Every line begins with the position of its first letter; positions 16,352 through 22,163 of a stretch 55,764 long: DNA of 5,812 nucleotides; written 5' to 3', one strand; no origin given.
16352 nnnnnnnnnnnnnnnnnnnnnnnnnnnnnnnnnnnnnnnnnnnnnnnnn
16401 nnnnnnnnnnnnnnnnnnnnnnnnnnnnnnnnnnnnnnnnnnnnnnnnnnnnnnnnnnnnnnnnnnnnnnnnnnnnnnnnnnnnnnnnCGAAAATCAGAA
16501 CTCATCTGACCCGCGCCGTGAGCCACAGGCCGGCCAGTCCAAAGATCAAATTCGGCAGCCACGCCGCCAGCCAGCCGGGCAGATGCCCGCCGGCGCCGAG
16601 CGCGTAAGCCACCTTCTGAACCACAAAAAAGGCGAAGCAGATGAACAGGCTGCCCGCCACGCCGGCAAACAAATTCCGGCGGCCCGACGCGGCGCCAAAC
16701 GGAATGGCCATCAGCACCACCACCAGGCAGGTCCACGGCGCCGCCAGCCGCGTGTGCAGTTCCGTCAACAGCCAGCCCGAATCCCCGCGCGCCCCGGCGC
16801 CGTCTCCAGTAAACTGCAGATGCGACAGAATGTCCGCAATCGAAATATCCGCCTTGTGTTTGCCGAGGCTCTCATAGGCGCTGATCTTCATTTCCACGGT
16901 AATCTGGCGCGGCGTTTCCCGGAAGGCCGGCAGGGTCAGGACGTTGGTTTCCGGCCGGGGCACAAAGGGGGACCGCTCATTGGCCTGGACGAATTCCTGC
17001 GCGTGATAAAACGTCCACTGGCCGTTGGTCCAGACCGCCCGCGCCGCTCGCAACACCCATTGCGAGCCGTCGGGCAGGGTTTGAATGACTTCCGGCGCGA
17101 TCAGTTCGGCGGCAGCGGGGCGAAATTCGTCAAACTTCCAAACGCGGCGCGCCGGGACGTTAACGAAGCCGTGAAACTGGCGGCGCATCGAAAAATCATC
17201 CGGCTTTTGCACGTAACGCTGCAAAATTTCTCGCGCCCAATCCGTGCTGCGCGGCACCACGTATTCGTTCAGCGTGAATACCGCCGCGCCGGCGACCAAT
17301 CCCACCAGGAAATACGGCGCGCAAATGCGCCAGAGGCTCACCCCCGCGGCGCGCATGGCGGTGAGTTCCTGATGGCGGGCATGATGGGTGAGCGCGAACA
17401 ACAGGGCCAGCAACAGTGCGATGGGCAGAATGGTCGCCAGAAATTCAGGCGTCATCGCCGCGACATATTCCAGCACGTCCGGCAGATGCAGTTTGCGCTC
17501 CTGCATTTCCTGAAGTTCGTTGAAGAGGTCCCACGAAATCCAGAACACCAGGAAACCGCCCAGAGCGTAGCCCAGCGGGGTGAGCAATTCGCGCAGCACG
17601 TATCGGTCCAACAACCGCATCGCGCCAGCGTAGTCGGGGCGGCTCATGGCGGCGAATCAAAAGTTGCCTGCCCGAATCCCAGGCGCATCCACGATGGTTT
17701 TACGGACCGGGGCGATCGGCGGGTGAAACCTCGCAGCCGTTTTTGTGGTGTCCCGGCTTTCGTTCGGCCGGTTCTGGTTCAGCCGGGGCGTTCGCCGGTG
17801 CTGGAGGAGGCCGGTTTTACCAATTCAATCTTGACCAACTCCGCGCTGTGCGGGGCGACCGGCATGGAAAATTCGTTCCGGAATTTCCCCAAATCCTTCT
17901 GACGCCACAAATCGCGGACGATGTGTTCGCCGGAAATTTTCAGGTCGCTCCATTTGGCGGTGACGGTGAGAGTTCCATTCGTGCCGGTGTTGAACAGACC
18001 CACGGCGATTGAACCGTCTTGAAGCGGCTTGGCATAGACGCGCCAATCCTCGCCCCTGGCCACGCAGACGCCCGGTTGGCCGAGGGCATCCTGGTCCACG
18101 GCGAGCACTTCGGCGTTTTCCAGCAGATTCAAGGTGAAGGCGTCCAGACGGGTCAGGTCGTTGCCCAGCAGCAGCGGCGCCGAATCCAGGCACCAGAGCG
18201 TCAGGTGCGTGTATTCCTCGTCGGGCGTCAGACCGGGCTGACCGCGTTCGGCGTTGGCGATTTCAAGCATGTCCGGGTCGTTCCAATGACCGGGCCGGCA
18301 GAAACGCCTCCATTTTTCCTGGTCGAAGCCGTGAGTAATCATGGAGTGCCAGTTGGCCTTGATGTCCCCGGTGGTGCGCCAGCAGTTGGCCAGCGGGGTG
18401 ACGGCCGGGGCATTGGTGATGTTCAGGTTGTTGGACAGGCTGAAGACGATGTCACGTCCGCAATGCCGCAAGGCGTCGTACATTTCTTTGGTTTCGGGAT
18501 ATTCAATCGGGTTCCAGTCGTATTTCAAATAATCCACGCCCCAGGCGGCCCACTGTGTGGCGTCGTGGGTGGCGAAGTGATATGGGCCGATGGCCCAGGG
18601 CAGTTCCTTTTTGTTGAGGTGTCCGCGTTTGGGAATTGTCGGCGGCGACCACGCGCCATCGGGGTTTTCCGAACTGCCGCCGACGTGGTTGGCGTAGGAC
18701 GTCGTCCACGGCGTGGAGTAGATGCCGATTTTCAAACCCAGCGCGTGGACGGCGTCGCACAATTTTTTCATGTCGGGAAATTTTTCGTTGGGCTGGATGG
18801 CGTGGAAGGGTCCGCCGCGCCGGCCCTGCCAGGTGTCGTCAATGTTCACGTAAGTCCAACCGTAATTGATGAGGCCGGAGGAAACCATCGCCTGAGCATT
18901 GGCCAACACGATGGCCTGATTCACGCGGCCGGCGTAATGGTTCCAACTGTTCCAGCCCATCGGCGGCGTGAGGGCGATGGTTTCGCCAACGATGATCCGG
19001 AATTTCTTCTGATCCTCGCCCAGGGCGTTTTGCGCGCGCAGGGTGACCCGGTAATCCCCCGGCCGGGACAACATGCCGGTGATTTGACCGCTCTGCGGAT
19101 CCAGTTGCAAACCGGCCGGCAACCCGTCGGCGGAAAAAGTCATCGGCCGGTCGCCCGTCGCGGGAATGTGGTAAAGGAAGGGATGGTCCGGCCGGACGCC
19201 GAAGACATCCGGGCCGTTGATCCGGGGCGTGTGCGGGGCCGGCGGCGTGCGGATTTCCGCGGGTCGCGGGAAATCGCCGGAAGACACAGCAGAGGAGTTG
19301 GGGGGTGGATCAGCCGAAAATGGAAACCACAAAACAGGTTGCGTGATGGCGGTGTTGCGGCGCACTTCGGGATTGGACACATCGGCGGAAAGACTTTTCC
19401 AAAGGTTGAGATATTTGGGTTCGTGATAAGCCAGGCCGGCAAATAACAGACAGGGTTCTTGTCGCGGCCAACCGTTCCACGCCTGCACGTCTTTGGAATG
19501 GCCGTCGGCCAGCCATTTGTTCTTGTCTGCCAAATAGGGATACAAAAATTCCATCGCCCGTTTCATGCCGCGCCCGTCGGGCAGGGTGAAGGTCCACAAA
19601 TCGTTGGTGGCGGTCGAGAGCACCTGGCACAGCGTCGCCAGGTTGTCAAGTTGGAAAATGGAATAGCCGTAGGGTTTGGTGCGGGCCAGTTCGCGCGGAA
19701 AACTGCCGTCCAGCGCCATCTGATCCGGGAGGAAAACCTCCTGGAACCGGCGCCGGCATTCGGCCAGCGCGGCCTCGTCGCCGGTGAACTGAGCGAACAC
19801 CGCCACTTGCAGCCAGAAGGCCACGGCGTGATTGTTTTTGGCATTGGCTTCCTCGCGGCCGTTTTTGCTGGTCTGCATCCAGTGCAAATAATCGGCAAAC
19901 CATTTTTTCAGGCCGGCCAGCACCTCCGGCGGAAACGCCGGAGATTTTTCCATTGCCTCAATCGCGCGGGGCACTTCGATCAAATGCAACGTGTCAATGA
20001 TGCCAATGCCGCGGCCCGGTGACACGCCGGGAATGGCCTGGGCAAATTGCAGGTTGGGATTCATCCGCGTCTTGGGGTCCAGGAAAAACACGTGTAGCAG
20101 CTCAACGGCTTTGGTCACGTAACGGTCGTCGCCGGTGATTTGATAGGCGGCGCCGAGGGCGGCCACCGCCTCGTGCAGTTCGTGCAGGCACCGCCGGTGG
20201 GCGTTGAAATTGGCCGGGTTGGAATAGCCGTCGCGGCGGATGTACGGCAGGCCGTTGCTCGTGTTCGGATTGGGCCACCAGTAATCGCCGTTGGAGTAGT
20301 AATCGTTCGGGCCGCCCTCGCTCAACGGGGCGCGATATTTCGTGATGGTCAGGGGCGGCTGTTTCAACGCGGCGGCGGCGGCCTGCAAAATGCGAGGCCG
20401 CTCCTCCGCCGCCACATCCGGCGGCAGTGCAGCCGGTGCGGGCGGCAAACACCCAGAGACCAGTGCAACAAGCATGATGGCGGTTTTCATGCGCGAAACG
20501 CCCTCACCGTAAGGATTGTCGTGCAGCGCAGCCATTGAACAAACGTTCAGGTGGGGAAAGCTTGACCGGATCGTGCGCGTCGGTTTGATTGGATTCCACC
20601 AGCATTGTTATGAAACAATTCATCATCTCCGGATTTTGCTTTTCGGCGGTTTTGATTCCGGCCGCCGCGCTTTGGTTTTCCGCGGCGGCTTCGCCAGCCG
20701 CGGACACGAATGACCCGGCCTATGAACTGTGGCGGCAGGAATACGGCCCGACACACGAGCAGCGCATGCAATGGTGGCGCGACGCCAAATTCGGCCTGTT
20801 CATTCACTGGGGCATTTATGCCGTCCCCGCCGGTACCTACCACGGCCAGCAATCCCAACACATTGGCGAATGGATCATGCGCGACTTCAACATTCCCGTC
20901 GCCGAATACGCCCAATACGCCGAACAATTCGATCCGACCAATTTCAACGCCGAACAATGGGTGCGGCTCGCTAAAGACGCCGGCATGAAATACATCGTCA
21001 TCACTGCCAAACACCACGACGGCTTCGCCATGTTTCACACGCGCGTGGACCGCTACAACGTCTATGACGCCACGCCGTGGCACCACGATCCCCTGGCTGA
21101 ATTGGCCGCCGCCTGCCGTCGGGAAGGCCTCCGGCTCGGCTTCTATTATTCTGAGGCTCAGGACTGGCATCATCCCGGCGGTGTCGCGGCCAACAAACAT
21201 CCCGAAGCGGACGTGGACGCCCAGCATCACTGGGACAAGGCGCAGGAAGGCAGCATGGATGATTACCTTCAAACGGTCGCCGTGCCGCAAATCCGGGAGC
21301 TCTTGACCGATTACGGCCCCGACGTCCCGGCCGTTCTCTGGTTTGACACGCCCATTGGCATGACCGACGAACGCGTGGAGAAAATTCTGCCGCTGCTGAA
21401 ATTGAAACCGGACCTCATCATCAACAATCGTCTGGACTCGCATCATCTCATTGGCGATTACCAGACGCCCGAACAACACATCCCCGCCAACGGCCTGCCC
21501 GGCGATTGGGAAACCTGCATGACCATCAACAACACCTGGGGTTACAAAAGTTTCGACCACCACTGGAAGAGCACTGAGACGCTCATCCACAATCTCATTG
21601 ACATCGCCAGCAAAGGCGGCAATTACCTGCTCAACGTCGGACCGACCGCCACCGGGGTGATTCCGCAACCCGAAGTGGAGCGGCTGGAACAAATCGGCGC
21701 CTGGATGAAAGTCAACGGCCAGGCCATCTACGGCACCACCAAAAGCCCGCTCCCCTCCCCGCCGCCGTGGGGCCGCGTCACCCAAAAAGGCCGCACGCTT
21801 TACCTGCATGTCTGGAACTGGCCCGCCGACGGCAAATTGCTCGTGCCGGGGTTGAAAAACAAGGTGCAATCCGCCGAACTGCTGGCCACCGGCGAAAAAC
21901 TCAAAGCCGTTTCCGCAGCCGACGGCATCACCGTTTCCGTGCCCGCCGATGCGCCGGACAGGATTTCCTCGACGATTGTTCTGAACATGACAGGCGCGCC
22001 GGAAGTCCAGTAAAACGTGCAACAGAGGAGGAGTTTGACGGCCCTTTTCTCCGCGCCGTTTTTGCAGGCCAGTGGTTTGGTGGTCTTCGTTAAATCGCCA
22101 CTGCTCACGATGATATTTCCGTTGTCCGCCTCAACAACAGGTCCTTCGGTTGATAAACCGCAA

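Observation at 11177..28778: Recurrent 12-bp palindrome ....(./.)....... found only in 5' intergenic regions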

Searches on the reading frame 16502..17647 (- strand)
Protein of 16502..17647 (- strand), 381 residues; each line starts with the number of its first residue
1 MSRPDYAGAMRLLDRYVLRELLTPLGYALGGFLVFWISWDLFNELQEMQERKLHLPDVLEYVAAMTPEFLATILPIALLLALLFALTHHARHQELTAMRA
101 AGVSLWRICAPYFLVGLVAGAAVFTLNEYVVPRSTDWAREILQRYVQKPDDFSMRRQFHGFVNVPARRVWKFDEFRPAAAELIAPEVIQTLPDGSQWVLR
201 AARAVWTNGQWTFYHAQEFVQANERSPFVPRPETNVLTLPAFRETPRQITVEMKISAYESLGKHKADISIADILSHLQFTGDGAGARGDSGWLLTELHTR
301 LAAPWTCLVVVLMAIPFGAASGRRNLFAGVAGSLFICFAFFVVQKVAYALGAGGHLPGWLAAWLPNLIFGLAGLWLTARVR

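Call 7: search_protein_families(library=pfam, proteins=[window:16502-17647:-], max_evalue=0.001)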
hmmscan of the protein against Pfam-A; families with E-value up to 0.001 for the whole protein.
window:16502-17647:- (381 aa): 1 family
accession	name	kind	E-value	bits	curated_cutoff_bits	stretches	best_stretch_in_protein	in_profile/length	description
PF03739.19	LptF_LptG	-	7.3e-64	216.5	27.9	1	15-379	1-353/353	Lipopolysaccharide export system permease LptF/LptG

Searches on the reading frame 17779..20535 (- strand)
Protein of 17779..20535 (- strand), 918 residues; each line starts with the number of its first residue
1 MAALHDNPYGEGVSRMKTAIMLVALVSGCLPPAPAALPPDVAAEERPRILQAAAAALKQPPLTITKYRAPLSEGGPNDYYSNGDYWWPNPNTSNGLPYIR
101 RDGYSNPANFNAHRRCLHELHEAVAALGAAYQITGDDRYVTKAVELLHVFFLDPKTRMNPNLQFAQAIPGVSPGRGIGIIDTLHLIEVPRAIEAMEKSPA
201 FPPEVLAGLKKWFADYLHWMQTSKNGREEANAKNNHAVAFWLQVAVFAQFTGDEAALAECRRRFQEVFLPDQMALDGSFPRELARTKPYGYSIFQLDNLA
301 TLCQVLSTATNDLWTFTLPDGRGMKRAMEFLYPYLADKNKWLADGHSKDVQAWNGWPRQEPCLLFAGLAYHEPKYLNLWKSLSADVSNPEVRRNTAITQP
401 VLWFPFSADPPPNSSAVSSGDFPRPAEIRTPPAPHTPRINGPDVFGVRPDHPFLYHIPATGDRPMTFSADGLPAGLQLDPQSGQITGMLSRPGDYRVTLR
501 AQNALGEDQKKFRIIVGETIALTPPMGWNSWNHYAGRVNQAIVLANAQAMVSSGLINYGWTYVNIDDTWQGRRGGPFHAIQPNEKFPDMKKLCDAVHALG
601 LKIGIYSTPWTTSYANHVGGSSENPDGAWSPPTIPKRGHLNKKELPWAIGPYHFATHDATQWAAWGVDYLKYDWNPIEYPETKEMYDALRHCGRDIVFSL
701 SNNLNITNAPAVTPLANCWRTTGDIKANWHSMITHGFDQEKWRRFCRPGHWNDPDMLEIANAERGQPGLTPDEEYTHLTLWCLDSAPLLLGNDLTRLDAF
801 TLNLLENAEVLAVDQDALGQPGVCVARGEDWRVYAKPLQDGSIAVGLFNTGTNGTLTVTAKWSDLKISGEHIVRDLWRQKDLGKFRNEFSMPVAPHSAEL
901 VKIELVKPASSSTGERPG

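Call 7: search_protein_families(library=pfam, proteins=[window:17779-20535:-], max_evalue=0.001)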
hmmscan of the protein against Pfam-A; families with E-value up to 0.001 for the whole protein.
window:17779-20535:- (918 aa): 4 families
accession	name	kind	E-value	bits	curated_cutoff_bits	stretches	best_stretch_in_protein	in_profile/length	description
PF05426.18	Alginate_lyase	-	1.4e-82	277.7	22.2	1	71-341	10-275/275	Alginate lyase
PF16499.11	Melibiase_2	-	1.9e-34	119.7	23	2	650-816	109-284/284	Alpha galactosidase A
PF17801.7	Melibiase_C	-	3.1e-17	62.9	22.9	1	829-903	2-71/71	Alpha galactosidase C-terminal beta sandwich domain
PF05345.18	He_PIG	-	1.9e-08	35.1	24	1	442-516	8-95/96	Putative Ig domain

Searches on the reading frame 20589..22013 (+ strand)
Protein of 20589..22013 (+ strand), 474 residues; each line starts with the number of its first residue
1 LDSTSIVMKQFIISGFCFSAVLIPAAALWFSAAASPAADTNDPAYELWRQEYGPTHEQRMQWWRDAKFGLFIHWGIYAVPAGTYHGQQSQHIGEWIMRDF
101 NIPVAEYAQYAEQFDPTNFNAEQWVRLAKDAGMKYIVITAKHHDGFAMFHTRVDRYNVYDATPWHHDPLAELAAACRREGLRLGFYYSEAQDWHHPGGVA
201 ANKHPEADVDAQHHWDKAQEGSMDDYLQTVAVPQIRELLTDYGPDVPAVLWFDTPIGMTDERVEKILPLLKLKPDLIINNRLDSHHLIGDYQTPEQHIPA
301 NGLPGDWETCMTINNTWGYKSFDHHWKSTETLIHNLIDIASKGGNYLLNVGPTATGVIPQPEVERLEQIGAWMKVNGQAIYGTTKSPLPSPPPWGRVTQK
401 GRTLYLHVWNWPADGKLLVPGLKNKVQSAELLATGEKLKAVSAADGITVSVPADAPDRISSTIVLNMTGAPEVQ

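Call 8: search_protein_families(library=pfam, proteins=[window:20589-22013:+], max_evalue=0.001)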
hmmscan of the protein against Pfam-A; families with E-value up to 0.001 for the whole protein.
window:20589-22013:+ (474 aa): 2 families
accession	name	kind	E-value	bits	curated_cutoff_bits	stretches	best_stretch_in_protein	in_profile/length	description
PF01120.23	Alpha_L_fucos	-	4.8e-93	312.8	25.2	1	57-378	24-345/345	Alpha-L-fucosidase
PF14871.12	GHL6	-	5.6e-06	27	35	1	120-245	1-126/132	Hypothetical glycosyl hydrolase 6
